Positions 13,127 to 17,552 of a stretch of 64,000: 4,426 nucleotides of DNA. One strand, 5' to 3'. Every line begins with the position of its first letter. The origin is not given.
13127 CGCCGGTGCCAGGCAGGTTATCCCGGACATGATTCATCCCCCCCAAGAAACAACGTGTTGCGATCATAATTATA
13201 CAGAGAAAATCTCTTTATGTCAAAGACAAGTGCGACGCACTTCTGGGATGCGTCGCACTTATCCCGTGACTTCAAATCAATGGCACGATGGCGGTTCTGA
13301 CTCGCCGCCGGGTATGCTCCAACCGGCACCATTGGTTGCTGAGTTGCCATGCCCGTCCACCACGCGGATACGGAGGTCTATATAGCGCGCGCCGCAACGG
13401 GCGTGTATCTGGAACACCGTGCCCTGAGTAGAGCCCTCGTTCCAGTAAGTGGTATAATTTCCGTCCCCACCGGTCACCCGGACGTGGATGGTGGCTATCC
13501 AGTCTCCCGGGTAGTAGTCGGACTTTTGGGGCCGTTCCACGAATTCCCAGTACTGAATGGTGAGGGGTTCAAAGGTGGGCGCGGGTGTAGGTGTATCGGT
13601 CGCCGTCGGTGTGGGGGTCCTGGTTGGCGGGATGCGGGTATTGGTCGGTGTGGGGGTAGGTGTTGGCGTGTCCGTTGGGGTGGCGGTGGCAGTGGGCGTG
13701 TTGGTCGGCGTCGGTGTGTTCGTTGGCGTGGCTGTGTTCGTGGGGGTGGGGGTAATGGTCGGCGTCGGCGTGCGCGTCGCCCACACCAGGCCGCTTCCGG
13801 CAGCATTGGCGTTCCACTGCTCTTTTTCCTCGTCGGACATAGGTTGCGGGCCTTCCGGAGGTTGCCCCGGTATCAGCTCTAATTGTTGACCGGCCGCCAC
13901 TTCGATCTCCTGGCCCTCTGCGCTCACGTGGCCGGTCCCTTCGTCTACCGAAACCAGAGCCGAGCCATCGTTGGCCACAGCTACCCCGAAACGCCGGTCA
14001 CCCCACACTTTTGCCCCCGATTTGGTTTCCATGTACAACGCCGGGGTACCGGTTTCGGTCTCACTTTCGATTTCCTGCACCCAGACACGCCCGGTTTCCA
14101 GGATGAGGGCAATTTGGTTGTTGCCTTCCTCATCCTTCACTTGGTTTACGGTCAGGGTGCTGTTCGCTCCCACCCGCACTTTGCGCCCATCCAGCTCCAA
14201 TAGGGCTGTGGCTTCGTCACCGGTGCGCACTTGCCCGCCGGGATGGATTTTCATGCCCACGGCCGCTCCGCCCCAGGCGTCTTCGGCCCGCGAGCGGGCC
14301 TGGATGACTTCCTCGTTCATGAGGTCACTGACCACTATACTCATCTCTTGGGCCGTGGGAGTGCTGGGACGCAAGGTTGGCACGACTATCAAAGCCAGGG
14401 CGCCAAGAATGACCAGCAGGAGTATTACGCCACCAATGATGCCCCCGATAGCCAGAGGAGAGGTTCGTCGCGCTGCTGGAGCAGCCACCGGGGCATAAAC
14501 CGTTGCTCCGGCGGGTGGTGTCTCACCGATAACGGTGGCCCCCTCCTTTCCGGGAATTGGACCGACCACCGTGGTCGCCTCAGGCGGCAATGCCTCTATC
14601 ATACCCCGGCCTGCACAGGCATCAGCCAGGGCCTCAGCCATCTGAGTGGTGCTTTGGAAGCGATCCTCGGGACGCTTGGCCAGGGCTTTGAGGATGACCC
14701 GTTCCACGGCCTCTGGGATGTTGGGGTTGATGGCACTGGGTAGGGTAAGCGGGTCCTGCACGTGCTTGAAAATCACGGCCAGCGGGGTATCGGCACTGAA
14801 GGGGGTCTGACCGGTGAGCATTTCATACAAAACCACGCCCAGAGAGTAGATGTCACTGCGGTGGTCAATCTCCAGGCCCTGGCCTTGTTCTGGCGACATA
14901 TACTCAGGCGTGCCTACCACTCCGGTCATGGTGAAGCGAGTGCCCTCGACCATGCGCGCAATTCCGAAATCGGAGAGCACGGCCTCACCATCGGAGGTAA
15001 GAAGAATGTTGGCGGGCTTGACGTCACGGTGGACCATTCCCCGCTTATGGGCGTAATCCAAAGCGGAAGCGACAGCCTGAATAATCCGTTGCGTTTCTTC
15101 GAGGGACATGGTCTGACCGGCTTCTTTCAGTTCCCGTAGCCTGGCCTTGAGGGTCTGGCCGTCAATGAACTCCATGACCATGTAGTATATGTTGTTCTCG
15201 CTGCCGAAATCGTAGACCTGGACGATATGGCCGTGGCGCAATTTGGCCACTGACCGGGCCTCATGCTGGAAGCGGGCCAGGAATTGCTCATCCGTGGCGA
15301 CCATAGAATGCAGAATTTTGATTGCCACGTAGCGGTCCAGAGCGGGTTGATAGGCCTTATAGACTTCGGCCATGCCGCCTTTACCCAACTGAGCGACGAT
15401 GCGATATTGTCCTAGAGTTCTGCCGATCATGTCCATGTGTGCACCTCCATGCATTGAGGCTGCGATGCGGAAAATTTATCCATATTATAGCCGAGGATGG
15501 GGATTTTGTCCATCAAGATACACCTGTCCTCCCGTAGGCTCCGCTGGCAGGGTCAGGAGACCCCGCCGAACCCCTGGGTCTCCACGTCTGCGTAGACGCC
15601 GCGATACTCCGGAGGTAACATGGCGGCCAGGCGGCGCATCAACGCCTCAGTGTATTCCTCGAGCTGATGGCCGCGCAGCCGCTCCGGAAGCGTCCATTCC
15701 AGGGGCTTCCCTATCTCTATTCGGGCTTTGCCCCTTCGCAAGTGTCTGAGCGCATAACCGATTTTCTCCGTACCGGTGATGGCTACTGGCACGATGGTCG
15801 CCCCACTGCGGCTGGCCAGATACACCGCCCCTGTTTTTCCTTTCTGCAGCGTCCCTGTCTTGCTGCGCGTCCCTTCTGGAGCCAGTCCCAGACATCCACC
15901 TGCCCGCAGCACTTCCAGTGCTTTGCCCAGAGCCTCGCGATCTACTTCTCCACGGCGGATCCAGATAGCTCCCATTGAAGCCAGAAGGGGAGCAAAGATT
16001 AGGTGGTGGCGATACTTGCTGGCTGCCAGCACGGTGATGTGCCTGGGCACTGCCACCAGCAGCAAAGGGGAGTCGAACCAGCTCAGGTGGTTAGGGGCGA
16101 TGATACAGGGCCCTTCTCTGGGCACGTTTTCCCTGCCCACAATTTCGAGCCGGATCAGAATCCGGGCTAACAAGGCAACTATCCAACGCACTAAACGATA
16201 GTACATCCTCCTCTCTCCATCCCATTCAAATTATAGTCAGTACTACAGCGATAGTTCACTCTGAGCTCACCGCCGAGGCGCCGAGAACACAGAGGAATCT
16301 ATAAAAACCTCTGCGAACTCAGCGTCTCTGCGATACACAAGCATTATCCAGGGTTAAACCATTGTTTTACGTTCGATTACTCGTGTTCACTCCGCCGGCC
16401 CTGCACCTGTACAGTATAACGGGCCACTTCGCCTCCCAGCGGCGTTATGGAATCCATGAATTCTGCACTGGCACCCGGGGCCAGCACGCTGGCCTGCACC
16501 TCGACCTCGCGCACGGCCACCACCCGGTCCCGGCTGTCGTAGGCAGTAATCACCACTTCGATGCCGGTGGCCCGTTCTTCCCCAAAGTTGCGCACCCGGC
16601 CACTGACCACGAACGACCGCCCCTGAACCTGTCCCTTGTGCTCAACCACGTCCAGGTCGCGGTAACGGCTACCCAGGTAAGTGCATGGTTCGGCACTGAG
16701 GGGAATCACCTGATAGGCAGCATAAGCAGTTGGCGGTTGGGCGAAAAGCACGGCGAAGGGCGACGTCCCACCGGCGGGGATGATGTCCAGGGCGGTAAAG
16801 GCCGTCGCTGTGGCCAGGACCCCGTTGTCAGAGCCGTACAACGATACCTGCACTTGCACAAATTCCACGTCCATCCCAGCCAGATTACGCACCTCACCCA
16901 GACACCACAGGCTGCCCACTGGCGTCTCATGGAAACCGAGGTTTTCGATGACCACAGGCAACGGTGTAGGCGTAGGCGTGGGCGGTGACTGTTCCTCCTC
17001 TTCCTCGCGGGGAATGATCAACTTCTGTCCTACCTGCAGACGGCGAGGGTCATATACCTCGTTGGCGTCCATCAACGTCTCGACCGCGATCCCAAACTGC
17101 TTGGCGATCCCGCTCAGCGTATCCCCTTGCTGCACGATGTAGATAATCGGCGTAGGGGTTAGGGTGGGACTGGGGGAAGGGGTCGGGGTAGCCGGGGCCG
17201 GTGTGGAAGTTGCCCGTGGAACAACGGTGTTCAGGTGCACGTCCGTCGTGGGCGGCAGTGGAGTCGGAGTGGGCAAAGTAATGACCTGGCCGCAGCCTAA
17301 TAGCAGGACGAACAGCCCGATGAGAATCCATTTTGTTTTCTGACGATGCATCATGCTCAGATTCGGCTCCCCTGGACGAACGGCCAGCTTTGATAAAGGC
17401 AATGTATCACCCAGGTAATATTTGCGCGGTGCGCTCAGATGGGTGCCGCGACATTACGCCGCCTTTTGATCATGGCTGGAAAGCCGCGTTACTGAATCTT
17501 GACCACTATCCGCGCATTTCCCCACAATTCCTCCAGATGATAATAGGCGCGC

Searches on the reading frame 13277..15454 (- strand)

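Call 48: search_protein_families(library=pfam, max_evalue=0.0001, proteins=[window:13277-15454:-])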
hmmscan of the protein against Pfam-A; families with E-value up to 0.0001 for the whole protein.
window:13277-15454:- (725 aa): 3 families
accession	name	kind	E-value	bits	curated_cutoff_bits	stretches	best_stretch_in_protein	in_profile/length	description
PF00069.31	Pkinase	-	3.8e-55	187.5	31.7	1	17-270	1-256/263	Protein kinase domain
PF07714.23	PK_Tyr_Ser-Thr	-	1.8e-39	136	23.1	1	19-267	3-250/258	Protein tyrosine and serine/threonine kinase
PF03109.22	ABC1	-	3.6e-08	33.3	22.9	1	79-170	134-218/244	ABC1 atypical kinase-like domain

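Call 49: search_protein_families(library=padloc, max_evalue=0.001, proteins=[window:13277-15454:-])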
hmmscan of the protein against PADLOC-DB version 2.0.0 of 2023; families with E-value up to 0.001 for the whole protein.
window:13277-15454:- (725 aa): 35 families (the best 25 are shown)
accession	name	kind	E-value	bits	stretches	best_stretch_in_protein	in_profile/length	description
PDLC04061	PD-T4-6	-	9e-109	363.3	1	14-329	15-327/510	-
PDLC04060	PD-T4-6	-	4.9e-105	350.2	1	9-277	1-267/486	-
PDLC04053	PD-T4-6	-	8.4e-101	335.5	1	7-293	1-285/311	-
PDLC04042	PD-T4-6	-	8.8e-98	325.5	1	13-283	7-276/292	-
PDLC04043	PD-T4-6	-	3.7e-95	317.6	1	11-309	11-306/452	-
PDLC04054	PD-T4-6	-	5.3e-91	303.6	1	15-315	11-301/347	-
PDLC04057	PD-T4-6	-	1e-90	302.9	1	9-290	1-281/443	-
PDLC04040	PD-T4-6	-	2.6e-87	291.8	1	23-390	2-372/547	-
PDLC04039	PD-T4-6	-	8e-87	290.1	1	10-283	9-279/458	-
PDLC04052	PD-T4-6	-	7.2e-86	287.3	1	15-385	9-378/496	-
PDLC04047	PD-T4-6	-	1.9e-83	278.3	1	13-279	8-272/327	-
PDLC04048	PD-T4-6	-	1.6e-81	272.5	1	10-279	4-272/354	-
PDLC04138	mad6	-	1e-74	250.7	1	7-279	43-313/659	mads_6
PDLC04041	PD-T4-6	-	1.4e-74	250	1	11-295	24-309/443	-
PDLC04064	PD-T4-6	-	5.8e-69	230.8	1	11-276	16-277/369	-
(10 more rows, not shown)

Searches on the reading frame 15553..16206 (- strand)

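Call 48: search_protein_families(library=pfam, max_evalue=0.0001, proteins=[window:15553-16206:-])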
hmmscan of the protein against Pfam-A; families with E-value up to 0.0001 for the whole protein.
window:15553-16206:- (217 aa): 1 family
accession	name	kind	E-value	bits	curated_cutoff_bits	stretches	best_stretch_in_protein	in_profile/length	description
PF01553.26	Acyltransferase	-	6.7e-27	94.3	23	1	19-143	1-131/132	Acyltransferase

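Call 49: search_protein_families(library=padloc, max_evalue=0.001, proteins=[window:15553-16206:-])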
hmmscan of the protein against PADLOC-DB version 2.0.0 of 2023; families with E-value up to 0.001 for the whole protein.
window:15553-16206:- (217 aa): 0 families

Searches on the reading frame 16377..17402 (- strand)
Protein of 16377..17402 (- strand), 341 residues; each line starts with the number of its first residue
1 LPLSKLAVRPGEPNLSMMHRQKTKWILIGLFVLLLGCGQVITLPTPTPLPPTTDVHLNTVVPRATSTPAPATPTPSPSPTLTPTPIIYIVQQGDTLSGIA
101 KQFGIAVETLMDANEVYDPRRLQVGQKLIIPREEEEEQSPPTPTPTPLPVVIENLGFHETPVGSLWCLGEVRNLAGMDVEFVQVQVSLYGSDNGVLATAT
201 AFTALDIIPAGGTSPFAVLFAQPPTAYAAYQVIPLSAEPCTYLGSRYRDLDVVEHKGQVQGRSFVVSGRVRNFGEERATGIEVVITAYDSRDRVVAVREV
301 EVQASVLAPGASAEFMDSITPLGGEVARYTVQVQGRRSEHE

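Call 48: search_protein_families(library=pfam, max_evalue=0.0001, proteins=[window:16377-17402:-])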
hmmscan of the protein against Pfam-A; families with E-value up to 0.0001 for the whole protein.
window:16377-17402:- (341 aa): 3 families
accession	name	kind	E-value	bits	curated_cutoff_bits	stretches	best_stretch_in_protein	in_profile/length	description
PF01476.26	LysM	-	6e-17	61.8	20.9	1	88-131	1-43/43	LysM domain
PF11906.13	DUF3426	-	1.7e-08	35.1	27.7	0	258-333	61-147/147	Protein of unknown function (DUF3426)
PF23473.1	LysM3_LYK4_5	-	4.1e-06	27.2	29.3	1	88-116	5-33/48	LYK4/5 LysM3 domain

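Call 49: search_protein_families(library=padloc, max_evalue=0.001, proteins=[window:16377-17402:-])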
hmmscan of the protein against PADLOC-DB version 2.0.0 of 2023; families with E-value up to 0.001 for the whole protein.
window:16377-17402:- (341 aa): 0 families
